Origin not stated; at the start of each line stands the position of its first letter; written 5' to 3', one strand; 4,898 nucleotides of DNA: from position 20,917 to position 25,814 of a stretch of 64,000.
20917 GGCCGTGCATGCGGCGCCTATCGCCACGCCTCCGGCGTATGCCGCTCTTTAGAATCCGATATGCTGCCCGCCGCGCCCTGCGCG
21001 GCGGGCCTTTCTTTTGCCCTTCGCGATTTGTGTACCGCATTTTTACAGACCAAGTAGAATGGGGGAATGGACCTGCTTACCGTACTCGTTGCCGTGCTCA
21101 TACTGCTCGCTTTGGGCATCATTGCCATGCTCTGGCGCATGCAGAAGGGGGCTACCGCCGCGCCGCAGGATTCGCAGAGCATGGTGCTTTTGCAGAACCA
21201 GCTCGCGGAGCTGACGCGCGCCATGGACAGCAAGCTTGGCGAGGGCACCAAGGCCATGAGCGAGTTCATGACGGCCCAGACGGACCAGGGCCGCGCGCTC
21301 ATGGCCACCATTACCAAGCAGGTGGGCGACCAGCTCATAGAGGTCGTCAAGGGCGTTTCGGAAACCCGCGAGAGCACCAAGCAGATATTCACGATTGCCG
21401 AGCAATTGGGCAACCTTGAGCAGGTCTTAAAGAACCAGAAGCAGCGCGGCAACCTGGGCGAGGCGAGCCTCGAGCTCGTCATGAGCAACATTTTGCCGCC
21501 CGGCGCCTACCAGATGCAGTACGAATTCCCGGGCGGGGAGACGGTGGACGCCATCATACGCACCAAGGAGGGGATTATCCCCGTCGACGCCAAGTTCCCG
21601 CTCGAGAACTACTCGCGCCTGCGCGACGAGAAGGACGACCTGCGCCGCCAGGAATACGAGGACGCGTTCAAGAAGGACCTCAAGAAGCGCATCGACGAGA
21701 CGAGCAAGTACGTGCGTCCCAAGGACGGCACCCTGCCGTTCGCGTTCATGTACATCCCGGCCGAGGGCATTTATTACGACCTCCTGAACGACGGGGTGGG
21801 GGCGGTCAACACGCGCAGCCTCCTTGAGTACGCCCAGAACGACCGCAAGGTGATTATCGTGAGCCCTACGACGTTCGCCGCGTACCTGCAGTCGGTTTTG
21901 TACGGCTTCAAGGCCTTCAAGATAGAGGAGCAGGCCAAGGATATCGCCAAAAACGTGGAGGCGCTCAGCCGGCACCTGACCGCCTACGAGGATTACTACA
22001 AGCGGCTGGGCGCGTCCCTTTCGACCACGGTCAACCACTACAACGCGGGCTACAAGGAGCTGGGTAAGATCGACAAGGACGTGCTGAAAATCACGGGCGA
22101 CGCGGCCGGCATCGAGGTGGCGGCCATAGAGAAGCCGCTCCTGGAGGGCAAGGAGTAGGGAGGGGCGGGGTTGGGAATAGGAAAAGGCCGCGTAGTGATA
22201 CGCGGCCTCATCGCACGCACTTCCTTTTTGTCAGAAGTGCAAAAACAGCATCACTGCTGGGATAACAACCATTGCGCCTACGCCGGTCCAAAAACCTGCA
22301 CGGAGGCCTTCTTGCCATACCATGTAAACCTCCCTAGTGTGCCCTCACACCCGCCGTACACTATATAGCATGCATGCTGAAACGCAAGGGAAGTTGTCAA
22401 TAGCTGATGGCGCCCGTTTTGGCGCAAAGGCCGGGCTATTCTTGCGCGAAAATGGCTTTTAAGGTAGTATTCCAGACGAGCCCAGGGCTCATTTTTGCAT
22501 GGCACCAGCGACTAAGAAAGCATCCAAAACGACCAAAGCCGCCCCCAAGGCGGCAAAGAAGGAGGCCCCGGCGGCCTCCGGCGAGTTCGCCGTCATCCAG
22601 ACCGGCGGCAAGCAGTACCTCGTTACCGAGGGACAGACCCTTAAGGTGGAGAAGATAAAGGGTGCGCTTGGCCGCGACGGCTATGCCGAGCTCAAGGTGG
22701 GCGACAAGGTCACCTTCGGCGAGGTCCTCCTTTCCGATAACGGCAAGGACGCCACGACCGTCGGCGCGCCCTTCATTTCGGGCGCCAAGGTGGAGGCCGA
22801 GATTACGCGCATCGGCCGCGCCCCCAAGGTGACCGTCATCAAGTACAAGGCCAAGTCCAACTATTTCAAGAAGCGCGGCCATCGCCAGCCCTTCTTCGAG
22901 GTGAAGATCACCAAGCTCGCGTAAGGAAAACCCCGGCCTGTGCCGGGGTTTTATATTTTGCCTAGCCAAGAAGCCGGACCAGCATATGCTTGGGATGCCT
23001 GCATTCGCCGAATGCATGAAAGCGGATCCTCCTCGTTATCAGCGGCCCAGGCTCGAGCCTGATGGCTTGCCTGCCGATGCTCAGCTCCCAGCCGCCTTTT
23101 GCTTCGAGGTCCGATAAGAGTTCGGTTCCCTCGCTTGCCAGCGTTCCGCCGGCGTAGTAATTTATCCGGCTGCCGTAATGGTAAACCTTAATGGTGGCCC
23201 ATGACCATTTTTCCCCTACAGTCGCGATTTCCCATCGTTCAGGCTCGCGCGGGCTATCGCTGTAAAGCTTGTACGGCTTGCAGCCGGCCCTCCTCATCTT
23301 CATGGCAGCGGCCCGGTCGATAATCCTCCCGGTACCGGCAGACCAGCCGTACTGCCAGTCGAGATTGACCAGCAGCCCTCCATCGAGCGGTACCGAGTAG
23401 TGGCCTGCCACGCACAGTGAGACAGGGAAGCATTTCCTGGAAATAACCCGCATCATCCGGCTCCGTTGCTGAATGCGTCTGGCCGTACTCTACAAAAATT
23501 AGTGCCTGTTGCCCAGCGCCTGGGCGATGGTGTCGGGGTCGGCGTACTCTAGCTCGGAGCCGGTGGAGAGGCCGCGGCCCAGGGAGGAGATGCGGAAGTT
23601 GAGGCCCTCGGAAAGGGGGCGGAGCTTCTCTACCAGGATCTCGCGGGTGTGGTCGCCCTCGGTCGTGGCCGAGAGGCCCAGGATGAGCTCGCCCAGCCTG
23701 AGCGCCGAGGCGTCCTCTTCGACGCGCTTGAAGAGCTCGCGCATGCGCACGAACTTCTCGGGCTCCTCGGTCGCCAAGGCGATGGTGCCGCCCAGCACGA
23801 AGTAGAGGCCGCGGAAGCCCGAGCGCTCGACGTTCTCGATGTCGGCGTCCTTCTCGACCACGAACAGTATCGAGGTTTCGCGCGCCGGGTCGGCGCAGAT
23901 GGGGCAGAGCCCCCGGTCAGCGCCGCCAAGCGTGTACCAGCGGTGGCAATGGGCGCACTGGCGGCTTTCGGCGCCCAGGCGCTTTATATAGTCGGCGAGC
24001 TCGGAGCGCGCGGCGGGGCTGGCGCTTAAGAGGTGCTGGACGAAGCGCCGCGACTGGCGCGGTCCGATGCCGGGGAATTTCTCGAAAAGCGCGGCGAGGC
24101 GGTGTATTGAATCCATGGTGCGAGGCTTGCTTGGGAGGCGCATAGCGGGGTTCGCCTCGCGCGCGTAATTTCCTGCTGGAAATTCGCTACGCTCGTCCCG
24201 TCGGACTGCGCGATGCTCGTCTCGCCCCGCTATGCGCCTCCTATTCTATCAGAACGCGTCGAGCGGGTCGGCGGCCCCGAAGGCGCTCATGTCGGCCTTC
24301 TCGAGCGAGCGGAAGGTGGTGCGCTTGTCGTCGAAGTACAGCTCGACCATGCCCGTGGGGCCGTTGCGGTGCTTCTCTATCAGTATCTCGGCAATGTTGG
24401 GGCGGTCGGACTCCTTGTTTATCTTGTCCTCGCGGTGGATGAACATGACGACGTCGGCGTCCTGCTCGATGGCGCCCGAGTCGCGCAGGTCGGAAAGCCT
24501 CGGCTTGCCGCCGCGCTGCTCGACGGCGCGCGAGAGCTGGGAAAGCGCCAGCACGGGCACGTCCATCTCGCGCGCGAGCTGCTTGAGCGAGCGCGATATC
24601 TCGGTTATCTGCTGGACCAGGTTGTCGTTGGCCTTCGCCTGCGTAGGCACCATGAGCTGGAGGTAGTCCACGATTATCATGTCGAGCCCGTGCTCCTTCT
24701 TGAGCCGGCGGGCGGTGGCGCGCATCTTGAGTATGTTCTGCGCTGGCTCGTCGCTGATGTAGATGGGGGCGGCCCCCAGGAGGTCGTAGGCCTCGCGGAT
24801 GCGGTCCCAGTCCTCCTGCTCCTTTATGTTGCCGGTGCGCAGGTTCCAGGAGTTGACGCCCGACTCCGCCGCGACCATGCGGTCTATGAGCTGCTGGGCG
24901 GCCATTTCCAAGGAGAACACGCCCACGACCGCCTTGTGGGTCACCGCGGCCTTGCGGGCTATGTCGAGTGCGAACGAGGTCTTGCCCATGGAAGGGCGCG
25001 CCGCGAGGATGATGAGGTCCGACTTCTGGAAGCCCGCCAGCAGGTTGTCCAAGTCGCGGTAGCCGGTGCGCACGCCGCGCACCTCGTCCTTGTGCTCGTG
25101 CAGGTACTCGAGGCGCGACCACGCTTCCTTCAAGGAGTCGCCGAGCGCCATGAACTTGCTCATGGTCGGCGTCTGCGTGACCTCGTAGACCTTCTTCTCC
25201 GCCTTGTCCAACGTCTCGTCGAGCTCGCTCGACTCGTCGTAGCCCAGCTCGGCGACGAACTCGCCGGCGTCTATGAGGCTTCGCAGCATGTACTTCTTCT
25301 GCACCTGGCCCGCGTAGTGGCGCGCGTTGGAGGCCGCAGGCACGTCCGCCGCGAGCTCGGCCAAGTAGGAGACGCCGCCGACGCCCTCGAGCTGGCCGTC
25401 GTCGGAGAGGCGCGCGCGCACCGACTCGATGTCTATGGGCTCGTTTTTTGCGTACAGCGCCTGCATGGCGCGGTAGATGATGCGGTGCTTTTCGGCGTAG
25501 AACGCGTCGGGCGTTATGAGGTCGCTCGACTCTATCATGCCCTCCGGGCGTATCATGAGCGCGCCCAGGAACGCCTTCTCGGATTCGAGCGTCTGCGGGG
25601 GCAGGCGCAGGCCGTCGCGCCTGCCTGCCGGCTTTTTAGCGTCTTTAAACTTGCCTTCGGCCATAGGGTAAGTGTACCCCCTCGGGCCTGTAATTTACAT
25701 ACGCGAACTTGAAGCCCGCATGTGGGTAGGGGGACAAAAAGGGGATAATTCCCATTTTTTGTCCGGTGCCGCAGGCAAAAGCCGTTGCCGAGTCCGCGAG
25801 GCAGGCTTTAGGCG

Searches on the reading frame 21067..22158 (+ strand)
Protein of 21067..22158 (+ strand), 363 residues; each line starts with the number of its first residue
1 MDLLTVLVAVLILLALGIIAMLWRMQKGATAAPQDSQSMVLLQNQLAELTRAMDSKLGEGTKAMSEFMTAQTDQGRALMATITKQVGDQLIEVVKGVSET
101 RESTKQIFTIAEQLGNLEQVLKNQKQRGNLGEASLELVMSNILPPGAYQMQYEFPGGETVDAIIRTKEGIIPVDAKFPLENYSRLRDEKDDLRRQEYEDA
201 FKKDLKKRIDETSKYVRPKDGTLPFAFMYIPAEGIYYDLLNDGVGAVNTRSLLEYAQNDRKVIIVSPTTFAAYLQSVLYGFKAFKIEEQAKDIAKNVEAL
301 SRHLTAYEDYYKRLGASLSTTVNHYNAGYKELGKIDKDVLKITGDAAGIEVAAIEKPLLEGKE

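Call 79: search_protein_families(library=pfam, proteins=[window:21067-22158:+], max_evalue=0.00001)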
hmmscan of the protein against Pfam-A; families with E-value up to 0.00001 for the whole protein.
window:21067-22158:+ (363 aa): 1 family
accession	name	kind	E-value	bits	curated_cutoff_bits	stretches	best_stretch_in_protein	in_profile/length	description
PF02646.22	RmuC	-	4.3e-50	170.9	26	1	66-332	8-270/291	RmuC family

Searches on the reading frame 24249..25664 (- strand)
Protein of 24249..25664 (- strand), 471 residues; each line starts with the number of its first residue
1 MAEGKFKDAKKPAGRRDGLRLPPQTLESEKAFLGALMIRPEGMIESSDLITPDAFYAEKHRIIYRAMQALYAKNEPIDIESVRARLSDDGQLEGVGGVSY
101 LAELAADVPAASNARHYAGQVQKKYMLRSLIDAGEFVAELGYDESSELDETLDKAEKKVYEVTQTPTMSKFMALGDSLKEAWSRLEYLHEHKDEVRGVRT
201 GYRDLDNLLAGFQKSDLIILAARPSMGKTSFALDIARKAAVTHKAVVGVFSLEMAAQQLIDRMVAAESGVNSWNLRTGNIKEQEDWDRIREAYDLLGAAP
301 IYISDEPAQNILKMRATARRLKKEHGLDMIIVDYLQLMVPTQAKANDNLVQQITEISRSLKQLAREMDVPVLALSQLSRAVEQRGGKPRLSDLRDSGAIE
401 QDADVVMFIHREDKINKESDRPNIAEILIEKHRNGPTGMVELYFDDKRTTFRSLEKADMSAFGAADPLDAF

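Call 79: search_protein_families(library=pfam, proteins=[window:24249-25664:-], max_evalue=0.00001)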
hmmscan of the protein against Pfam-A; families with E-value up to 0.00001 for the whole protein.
window:24249-25664:- (471 aa): 3 families
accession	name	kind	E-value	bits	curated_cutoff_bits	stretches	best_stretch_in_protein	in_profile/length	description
PF03796.21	DnaB_C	-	8.4e-102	340.3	27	1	197-452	1-254/255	DnaB-like helicase C terminal domain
PF00772.26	DnaB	-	8e-31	106.6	23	1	22-122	2-102/103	DnaB-like helicase N terminal domain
PF13481.12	AAA_25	-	9.7e-13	48.6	27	1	194-377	11-190/195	AAA domain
